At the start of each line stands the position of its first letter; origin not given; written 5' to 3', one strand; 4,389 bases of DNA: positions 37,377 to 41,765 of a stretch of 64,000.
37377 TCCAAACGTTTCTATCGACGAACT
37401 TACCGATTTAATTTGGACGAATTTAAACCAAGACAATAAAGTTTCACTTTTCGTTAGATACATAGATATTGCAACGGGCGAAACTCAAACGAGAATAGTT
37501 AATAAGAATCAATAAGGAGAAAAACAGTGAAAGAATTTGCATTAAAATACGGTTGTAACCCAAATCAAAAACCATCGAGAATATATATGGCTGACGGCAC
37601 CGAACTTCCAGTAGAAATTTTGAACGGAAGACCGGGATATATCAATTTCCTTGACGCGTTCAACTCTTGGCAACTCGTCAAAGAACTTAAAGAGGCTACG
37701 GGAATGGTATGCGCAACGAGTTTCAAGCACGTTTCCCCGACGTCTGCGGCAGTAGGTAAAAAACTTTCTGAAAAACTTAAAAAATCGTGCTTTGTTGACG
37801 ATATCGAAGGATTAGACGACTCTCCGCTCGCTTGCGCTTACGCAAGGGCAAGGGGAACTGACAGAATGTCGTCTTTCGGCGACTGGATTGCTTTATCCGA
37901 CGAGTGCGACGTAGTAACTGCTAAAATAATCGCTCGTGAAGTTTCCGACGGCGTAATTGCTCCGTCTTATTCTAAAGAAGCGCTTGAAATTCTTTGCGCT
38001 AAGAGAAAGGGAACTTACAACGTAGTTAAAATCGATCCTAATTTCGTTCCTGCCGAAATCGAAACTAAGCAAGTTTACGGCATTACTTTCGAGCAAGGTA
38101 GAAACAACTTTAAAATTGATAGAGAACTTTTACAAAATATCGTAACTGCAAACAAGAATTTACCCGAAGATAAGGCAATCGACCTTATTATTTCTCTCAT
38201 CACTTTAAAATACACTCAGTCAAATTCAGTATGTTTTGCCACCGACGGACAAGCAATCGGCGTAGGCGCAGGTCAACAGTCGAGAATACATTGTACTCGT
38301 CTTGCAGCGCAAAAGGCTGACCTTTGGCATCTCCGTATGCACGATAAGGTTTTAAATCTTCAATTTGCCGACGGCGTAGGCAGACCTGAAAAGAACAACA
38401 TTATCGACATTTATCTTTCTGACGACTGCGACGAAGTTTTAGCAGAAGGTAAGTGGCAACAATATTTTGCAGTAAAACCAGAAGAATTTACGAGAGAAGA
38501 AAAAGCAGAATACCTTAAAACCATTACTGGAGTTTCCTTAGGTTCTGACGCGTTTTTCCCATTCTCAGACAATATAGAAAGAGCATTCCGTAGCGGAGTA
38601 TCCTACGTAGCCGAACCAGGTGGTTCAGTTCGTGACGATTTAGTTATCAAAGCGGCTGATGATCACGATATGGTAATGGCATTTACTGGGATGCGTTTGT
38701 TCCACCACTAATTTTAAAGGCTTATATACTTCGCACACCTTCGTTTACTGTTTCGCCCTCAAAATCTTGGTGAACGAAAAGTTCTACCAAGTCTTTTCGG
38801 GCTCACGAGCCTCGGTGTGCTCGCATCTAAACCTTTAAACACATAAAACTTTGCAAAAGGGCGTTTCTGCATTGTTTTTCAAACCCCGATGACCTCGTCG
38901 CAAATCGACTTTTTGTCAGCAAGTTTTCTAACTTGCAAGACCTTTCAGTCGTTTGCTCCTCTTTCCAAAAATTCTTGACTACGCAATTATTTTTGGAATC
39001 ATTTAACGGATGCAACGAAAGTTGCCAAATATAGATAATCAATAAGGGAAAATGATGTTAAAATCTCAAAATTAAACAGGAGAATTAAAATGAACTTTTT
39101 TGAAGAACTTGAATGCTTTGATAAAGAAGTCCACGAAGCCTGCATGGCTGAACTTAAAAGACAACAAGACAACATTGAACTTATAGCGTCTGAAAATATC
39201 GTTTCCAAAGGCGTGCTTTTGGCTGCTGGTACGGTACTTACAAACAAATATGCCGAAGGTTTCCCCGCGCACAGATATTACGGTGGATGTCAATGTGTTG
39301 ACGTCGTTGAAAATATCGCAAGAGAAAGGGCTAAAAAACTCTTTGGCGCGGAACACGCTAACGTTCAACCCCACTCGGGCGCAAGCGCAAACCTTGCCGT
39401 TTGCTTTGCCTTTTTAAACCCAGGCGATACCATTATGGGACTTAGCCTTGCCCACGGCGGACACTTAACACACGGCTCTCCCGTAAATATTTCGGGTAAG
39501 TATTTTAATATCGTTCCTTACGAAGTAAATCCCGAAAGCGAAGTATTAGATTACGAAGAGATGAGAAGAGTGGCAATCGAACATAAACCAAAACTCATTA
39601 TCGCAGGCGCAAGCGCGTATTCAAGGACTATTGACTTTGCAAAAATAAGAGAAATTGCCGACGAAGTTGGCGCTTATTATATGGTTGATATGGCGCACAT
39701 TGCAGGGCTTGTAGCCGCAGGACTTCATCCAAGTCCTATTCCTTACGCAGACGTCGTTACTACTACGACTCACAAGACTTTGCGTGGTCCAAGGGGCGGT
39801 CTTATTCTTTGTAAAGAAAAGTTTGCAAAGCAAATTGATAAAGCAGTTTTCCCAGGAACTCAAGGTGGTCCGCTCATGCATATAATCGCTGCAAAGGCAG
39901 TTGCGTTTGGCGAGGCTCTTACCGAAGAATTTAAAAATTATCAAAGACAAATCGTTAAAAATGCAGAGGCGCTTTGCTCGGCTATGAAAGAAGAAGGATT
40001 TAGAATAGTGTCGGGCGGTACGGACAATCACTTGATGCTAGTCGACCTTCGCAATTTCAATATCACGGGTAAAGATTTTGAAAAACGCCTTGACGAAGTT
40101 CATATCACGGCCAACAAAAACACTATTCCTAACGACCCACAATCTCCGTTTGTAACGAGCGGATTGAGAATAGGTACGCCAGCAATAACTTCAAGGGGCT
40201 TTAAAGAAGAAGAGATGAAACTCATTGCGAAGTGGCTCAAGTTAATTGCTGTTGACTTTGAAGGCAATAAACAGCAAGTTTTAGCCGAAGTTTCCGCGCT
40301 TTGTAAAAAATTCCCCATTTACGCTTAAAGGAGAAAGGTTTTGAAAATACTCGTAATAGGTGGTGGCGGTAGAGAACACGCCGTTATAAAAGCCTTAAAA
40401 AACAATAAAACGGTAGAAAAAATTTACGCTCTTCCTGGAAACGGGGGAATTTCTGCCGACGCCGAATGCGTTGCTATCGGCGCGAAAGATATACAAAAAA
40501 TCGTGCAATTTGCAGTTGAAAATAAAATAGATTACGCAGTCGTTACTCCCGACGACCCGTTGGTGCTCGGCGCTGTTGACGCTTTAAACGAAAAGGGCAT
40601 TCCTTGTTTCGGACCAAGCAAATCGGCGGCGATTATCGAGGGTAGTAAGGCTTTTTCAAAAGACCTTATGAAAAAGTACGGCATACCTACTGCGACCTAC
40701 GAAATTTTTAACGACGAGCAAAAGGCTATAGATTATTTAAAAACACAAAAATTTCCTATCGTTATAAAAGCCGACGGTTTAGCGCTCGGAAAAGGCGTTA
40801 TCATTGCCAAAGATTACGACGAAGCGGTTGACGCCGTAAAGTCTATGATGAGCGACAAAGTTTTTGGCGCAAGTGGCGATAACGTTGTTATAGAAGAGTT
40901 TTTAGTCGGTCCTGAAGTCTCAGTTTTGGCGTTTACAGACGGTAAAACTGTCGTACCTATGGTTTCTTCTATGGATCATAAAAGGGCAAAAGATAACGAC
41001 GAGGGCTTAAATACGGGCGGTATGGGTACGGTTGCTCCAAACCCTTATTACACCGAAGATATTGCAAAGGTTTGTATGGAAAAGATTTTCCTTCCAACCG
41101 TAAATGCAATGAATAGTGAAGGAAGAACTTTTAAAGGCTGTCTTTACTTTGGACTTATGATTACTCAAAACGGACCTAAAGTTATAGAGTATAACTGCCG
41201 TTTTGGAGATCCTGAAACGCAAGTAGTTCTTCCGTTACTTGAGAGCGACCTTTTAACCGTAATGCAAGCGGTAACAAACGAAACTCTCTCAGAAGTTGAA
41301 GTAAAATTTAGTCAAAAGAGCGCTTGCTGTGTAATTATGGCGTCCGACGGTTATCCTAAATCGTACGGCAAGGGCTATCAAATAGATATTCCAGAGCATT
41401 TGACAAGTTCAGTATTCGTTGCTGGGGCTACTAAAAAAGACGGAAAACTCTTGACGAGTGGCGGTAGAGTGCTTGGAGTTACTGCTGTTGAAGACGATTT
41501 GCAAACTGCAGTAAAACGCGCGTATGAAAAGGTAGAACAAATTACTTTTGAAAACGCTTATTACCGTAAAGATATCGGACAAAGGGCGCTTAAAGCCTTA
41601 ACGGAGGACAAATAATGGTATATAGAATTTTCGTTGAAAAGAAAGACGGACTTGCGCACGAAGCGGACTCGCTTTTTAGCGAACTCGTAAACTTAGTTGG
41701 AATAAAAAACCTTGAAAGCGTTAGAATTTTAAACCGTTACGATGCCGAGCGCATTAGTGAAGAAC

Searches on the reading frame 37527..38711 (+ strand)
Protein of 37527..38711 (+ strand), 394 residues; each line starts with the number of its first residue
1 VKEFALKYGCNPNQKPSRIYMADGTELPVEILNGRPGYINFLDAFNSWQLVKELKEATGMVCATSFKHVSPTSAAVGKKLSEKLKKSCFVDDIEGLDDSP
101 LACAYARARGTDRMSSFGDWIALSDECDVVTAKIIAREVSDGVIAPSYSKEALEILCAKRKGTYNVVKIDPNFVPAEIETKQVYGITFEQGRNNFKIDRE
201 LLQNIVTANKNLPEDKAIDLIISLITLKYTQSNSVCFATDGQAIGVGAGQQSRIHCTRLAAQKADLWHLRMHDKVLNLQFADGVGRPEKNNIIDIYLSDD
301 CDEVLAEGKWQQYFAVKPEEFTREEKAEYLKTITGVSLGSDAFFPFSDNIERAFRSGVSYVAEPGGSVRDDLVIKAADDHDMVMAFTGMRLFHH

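Call 11: search_protein_families(library=ncbifam, proteins=[window:37527-38711:+])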
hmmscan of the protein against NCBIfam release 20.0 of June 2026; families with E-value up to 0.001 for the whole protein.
window:37527-38711:+ (394 aa): 3 families
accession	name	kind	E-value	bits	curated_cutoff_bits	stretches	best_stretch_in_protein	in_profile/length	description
NF005492.0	PRK07106.1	equivalog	2.5e-202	671.9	415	1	1-394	1-390/390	phosphoribosylaminoimidazolecarboxamide formyltransferase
TIGR00355.1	purH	equivalog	2.5e-88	297.1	528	2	2-338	205-501/511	bifunctional phosphoribosylaminoimidazolecarboxamide formyltransferase/IMP cyclohydrolase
NF002049.0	PRK00881.1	equivalog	1.3e-56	192.5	402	2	3-265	212-444/510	bifunctional phosphoribosylaminoimidazolecarboxamide formyltransferase/IMP cyclohydrolase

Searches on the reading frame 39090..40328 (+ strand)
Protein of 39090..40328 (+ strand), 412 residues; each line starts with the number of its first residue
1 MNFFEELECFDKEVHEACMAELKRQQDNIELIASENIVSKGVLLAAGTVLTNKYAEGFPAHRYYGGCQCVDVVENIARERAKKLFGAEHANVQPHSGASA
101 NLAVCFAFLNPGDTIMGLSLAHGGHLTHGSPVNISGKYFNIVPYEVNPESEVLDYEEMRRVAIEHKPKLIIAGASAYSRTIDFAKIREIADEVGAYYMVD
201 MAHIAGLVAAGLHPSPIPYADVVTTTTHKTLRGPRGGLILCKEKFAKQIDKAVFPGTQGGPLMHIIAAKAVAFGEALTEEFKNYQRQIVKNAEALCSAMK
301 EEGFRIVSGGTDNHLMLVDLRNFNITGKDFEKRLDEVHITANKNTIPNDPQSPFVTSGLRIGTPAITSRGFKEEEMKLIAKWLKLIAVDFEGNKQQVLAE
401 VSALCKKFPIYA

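Call 11: search_protein_families(library=ncbifam, proteins=[window:39090-40328:+])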
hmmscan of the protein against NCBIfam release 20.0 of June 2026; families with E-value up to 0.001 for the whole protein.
window:39090-40328:+ (412 aa): 13 families
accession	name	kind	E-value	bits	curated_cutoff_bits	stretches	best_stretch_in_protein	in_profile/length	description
NF000586.1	PRK00011.1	subfamily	3.2e-194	645.3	335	1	11-411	1-404/404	serine hydroxymethyltransferase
NF010094.0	PRK13580.1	equivalog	5.9e-149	496.9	735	2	114-385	170-443/496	glycine hydroxymethyltransferase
TIGR04506.1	F_threo_transal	equivalog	4.8e-33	114.8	650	1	64-399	66-392/609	fluorothreonine transaldolase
NF005394.0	PRK06939.1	equivalog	4.9e-08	32.1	460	1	88-312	102-326/397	glycine C-acetyltransferase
TIGR00858.1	bioF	equivalog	3e-06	26.2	426.45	1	86-249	80-241/365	8-amino-7-oxononanoate synthase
NF005961.0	PRK08045.1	equivalog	1.2e-05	24.2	690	1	90-211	69-184/386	cystathionine gamma-synthase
TIGR01977.1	am_tr_V_EF2568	hypoth_equivalog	1.4e-05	24.3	377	1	149-244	121-215/376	cysteine desulfurase family protein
TIGR03576.1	pyridox_MJ0158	hypoth_equivalog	1.5e-05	24.3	304.45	1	78-286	60-264/346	TIGR03576 family pyridoxal phosphate-dependent enzyme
NF047599.1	SerpalmtaseBetaP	equivalog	2.7e-05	23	500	1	83-308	99-321/394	serine palmitoyltransferase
TIGR01325.1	O_suc_HS_sulf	equivalog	6.2e-05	21.8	510.05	1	77-253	59-227/380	O-succinylhomoserine sulfhydrylase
NF005526.0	PRK07179.1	equivalog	9.6e-05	21.1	428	1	158-308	173-328/407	alpha-hydroxyketone-type quorum-sensing autoinducer synthase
TIGR01825.1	gly_Cac_T_rel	subfamily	0.00026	19.7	535.4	1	72-209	79-208/385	BioF/Kbl family PLP-dependent acyltransferase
TIGR01822.1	2am3keto_CoA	equivalog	0.00034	19.6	493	1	96-319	106-330/393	glycine C-acetyltransferase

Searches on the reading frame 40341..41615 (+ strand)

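Call 11: search_protein_families(library=ncbifam, proteins=[window:40341-41615:+])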
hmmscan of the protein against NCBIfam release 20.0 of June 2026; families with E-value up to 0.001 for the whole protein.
window:40341-41615:+ (424 aa): 31 families (the best 25 are shown)
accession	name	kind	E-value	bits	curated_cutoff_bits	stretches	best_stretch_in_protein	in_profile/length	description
TIGR00877.1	purD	equivalog_domain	9.8e-162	538.6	288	1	1-417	1-424/425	phosphoribosylamine--glycine ligase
NF006406.0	PRK08654.1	equivalog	9.4e-11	40.9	739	1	80-204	93-222/499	acetyl-CoA carboxylase biotin carboxylase subunit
TIGR00514.1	accC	equivalog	1.2e-10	40.8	626.5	1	81-204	94-222/449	acetyl-CoA carboxylase biotin carboxylase subunit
NF053643.1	Ddl_archaea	equivalog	4.4e-10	39.1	500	1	1-209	1-201/367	putative pseudomurein biosynthesis ATP-grasp protein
NF002527.0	PRK01966.1-3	equivalog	6.7e-10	38.7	310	1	86-205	102-219/332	D-alanine--D-alanine ligase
NF004679.0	PRK06019.1-5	equivalog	1.2e-09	37.5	326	1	1-201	3-194/376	5-(carboxyamino)imidazole ribonucleotide synthase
TIGR01205.1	D_ala_D_alaTIGR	subfamily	2.3e-09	36.7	245.65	1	82-212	86-214/318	D-alanine--D-alanine ligase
TIGR01369.1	CPSaseII_lrg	equivalog_domain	1.1e-08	33.2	1027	1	52-288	619-841/1052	carbamoyl-phosphate synthase (glutamine-hydrolyzing) large subunit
NF006367.0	PRK08591.1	subfamily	4.7e-08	32.2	597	1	81-203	94-221/451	acetyl-CoA carboxylase biotin carboxylase subunit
NF002378.0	PRK01372.1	subfamily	1.9e-07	30.1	243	1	82-211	80-200/305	D-alanine--D-alanine ligase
NF004085.0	PRK05586.1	equivalog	3.8e-07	29.4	723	1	87-192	100-207/448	acetyl-CoA carboxylase biotin carboxylase subunit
NF009554.0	PRK12999.1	equivalog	4.8e-07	28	965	1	80-203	97-225/1147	pyruvate carboxylase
NF003671.0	PRK05294.1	equivalog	2e-06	25.7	599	1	74-214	638-774/1058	carbamoyl-phosphate synthase large subunit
TIGR01235.1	pyruv_carbox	equivalog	3e-06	25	1114.45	1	50-202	62-220/1143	pyruvate carboxylase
TIGR02068.2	cya_phycin_syn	equivalog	3.4e-06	25.4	850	1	99-196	210-302/862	cyanophycin synthetase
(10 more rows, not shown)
